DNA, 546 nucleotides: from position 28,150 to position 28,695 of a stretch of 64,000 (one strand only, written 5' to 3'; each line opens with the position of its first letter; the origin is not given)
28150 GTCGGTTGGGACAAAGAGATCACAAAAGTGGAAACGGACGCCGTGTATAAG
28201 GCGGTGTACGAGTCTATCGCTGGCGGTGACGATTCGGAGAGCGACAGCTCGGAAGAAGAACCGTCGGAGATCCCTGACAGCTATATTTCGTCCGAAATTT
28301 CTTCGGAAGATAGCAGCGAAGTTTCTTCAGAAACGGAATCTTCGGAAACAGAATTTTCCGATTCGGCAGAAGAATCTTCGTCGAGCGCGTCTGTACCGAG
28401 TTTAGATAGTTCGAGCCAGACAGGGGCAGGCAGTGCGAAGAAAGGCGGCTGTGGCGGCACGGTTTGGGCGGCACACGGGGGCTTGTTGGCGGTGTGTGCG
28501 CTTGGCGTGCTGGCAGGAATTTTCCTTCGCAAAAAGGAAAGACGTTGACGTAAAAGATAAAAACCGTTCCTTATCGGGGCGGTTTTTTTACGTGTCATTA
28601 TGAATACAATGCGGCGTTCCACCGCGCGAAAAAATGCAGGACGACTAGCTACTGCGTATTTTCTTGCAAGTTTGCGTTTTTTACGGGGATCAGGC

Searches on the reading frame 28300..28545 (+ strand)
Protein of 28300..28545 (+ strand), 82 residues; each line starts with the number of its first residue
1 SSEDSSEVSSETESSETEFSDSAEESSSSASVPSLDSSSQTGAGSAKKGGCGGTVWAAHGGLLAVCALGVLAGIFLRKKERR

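Call 7: search_protein_families(library=ncbifam, proteins=[window:28300-28545:+], max_evalue=1)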
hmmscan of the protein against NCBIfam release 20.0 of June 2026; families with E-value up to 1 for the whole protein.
window:28300-28545:+ (82 aa): 1 family
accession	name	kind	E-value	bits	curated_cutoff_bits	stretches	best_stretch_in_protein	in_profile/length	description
NF058571.1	GVDTG_CTERM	domain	0.027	14.7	29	1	41-78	8-42/44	GVDTG sorting domain-containing protein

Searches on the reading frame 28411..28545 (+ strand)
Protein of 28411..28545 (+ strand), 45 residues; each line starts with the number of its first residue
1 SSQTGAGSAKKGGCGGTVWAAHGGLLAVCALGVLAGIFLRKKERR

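Call 40: find_homologous_proteins(query=A2, max_evalue=10)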
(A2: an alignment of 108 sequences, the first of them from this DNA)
Query A2 (108 sequences) (41 aa, profile of the alignment): 14 proteins with E <= 10 among 8000 candidates.
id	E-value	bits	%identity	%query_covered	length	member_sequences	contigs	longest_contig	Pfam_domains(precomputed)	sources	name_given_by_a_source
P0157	9.0e-9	53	-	-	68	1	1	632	-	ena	-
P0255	4.3e-8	50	64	27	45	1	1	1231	-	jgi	jgi:hypothetical protein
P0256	4.3e-6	44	-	-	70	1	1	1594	-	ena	-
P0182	4.5e-6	44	-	-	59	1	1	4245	-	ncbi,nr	ncbi:MAG: hypothetical protein J6B24_08760, partial [Clostridia bacterium]|nr:hypothetical protein [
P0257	7.4e-6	43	55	27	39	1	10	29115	-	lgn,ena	-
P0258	2.6e-4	38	-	-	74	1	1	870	-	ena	-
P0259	3.6e-3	35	43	85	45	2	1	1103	-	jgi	jgi:hypothetical protein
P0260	4.2e-3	34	-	-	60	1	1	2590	-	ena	-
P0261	6.0e-3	34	-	-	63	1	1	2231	-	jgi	jgi:hypothetical protein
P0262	1.5e-2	33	-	-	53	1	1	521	-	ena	-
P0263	3.1e-2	32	-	-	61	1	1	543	-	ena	-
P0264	1.3e-1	30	44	78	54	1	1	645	-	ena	-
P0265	1.1e+0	27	47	83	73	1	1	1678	-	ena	-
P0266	2.0e+0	26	38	90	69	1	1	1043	-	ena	-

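Call 64: search_protein_families(library=pfam, proteins=[window:28411-28545:+], max_evalue=10)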
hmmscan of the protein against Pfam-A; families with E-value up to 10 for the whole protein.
seq(45 aa): 1 family
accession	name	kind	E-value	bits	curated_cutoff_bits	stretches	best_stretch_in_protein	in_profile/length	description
PF00947.25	Pico_P2A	-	0.31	11.5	26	1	4-30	82-108/127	Picornavirus core protein 2A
